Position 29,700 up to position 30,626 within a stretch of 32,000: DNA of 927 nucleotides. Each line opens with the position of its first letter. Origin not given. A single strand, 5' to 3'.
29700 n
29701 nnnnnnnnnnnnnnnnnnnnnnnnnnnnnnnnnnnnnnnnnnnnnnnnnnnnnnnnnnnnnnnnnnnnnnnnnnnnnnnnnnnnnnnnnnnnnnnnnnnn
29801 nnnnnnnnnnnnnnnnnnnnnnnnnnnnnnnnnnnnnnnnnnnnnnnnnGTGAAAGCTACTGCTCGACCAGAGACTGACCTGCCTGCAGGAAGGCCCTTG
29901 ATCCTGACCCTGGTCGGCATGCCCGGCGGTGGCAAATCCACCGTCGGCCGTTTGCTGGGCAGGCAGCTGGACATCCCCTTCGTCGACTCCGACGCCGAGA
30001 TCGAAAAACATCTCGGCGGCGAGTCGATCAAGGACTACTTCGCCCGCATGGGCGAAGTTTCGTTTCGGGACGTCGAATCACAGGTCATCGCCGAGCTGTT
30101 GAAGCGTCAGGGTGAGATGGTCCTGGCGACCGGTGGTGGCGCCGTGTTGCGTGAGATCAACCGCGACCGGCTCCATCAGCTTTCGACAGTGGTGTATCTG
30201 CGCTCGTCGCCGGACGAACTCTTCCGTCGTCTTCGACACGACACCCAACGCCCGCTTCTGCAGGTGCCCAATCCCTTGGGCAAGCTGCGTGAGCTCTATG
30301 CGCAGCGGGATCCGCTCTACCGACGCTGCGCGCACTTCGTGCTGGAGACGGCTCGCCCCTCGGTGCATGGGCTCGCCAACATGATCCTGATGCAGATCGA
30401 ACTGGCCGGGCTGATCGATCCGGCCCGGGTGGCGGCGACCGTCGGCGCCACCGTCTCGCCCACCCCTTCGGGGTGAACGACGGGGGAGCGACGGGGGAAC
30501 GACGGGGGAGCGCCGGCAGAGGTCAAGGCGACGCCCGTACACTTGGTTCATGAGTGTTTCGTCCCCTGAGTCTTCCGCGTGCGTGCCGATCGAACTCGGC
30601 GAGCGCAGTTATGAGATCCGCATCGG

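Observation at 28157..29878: Ig-like-repeat lipoprotein gene wedged between pilQ and aroK in an otherwise canonical pilMNOPQ-aroK-aroB locus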

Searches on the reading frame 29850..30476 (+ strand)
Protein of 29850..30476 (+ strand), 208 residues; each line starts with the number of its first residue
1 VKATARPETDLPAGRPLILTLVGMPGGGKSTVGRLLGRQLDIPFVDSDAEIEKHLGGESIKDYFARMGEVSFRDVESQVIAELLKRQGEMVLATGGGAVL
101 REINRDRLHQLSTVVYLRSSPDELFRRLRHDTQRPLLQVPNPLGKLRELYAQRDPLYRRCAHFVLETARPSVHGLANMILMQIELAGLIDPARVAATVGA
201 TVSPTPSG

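Call 65: search_protein_families(library=pfam, proteins=[window:29850-30476:+], max_evalue=0.00001)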
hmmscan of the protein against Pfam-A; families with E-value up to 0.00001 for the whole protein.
window:29850-30476:+ (208 aa): 4 families
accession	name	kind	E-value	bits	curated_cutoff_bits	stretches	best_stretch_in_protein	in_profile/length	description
PF01202.28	SKI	-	1.5e-45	155.6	22.1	1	25-183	1-158/159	Shikimate kinase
PF13238.12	AAA_18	-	1e-08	36.2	29.4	1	21-132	3-112/128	AAA domain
PF13207.12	AAA_17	-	1.5e-06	29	27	1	22-134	1-125/136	AAA domain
PF13671.12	AAA_33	-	5e-06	27.3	27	0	19-108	2-88/143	AAA domain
